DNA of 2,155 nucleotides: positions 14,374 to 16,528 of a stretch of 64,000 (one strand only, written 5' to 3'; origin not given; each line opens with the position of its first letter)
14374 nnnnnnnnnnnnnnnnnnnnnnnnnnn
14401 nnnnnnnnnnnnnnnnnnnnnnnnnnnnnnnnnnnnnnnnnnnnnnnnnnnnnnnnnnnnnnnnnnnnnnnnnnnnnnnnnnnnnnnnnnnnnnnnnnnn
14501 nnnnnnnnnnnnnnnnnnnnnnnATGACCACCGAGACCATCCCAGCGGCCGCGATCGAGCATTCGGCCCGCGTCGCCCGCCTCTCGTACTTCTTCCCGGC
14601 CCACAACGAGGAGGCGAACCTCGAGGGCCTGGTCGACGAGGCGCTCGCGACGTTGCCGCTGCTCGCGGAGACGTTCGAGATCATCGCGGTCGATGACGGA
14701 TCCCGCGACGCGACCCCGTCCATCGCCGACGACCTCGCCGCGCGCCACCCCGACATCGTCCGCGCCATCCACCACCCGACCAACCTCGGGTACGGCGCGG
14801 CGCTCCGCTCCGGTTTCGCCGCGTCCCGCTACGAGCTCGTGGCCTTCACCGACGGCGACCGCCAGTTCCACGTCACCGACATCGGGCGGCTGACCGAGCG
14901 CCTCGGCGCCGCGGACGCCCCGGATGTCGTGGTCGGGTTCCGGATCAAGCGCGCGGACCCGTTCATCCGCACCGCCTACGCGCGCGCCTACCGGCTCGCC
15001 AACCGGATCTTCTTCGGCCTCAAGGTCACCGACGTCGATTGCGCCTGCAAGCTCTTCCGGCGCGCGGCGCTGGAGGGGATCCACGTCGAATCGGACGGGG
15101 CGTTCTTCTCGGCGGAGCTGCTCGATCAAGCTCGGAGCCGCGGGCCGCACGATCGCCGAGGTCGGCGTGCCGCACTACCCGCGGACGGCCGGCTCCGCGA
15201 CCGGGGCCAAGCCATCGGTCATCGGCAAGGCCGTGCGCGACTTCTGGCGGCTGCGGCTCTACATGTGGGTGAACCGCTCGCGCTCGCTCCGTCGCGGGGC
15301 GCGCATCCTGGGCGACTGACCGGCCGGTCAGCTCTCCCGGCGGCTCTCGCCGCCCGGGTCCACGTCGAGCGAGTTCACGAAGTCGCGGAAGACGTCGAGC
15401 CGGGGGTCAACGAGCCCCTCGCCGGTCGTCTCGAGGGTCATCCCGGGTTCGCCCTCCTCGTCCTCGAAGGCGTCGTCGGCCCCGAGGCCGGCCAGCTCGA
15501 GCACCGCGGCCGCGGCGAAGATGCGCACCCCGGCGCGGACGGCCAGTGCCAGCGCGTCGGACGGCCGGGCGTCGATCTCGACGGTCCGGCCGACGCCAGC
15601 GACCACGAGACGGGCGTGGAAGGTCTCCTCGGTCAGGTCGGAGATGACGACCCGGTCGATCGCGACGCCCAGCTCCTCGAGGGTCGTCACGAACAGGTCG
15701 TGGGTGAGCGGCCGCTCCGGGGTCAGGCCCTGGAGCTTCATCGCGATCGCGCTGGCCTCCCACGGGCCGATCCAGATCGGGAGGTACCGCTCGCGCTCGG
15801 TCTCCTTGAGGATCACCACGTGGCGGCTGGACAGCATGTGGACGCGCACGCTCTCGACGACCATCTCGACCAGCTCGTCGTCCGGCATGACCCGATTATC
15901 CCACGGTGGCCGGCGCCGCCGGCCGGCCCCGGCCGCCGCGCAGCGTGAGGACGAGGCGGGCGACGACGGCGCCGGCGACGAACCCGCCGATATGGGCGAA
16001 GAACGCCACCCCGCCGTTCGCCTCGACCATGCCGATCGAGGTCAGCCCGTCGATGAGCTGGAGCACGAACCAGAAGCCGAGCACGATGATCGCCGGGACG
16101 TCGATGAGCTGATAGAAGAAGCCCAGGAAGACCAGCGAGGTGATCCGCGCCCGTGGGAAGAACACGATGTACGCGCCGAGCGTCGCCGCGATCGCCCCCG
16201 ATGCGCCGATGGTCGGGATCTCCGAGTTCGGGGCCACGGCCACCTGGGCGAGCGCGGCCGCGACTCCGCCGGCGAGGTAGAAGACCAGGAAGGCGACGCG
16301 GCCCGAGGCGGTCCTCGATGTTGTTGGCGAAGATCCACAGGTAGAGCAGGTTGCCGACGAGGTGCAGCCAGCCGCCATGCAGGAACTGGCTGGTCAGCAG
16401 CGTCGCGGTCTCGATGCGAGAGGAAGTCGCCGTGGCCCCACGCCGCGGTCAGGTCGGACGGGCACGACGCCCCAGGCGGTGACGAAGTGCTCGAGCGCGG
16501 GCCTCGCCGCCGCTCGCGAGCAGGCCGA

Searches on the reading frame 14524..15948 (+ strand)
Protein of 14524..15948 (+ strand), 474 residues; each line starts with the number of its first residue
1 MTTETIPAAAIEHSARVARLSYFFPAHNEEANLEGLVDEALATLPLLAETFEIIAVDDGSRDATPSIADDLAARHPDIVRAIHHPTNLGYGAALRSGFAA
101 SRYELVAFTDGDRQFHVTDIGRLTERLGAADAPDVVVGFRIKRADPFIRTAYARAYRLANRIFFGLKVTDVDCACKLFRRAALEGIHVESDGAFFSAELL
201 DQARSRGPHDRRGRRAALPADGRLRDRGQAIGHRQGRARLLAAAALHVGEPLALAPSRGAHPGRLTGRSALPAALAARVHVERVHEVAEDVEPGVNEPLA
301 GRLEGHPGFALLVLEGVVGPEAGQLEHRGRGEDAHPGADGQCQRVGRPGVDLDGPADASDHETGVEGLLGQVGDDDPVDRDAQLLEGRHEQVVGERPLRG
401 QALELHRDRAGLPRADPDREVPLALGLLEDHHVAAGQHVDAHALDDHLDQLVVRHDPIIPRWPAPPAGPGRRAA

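Call 30: search_protein_families(library=pfam, proteins=[window:14524-15948:+], max_evalue=0.01)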
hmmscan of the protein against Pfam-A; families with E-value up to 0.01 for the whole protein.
window:14524-15948:+ (474 aa): 2 families
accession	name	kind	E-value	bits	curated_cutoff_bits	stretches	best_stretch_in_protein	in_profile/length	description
PF00535.33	Glycos_transf_2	-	8.6e-27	94.5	23.3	1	24-184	4-165/168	Glycosyl transferase family 2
PF13641.12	Glyco_tranf_2_3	-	0.00012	22.6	27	1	22-123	5-107/230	Glycosyltransferase like family 2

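Call 39: search_protein_families(library=ncbifam, proteins=[window:14524-15948:+], max_evalue=0.001)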
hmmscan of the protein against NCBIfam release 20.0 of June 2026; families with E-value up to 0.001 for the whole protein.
window:14524-15948:+ (474 aa): 13 families
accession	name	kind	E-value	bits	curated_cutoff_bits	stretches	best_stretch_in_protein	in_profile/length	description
NF007986.1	PRK10714.1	equivalog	4e-15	55.6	529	1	16-185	4-171/316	undecaprenyl-phosphate 4-deoxy-4-formamido-L-arabinose transferase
NF058614.1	PPMAGASynPpgS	equivalog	6.8e-14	51.8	370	1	25-203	7-182/226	polyprenyl-phospho-N-acetylgalactosaminyl synthase PpgS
TIGR03937.1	PgaC_IcaA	equivalog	2.3e-13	49.9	422.3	1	14-113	41-136/407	poly-beta-1,6-N-acetyl-D-glucosamine synthase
NF047588.1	GlcsyltransPgfSStrep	equivalog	5.3e-13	48.9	500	1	20-187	3-168/308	glycosyltransferase PgfS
TIGR03965.1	mycofact_glyco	equivalog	1.3e-12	47.3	280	1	20-136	76-185/467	mycofactocin biosynthesis glycosyltransferase MftF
NF041875.1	EPS_EpsD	equivalog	3.8e-10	39.7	370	1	25-138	6-114/325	exopolysaccharide biosynthesis glycosyltransferase EpsD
NF041391.1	DPhHxTase_Halo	equivalog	1.3e-09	37.4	375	1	28-207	5-173/213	dolichyl-phosphate hexose transferase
NF010496.0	PRK13915.1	equivalog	1.6e-08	34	262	1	7-113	20-127/307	glucosyl-3-phosphoglycerate synthase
NF007482.0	PRK10073.1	equivalog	1.3e-07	30.9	423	1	18-117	6-100/334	glycosyltransferase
TIGR04182.1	glyco_TIGR04182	equivalog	8.6e-07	28.6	325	1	23-198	5-171/293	S-layer glycoprotein N-glycosyltransferase AglJ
TIGR04283.1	glyco_like_mftF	equivalog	1.1e-05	25.2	182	1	24-142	5-112/221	TIGR04283 family arsenosugar biosynthesis glycosyltransferase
NF053739.1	GlytfEpsEBac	equivalog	0.00027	20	450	1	49-114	29-94/265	glycosyltransferase EpsE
NF047683.1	TeichurnBiosyTuaG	equivalog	0.00028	20.6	400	1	25-117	13-101/252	teichuronic acid biosynthesis protein TuaG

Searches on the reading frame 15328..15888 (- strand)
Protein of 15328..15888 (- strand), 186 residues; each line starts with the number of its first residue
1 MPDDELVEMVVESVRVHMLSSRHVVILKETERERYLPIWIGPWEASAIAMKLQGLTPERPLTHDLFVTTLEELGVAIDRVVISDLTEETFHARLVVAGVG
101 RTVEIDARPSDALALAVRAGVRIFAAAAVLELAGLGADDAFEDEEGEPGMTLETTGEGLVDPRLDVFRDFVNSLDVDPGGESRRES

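Call 15: search_protein_families(library=pfam, proteins=[window:15328-15888:-], max_evalue=0.001)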
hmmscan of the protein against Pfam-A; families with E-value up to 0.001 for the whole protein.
window:15328-15888:- (186 aa): 1 family
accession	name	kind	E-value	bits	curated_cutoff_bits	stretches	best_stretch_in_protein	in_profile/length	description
PF02577.19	BFN_dom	-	3e-39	133.7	27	1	25-135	1-109/112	Bifunctional nuclease domain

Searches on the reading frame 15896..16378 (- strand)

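Call 15: search_protein_families(library=pfam, proteins=[window:15896-16378:-], max_evalue=0.001)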
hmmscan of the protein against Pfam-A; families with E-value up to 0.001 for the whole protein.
window:15896-16378:- (160 aa): 1 family
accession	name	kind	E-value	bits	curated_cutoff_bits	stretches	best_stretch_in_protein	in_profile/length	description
PF01694.28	Rhomboid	-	1.7e-18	67.6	22.6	1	24-144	37-141/143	Rhomboid domain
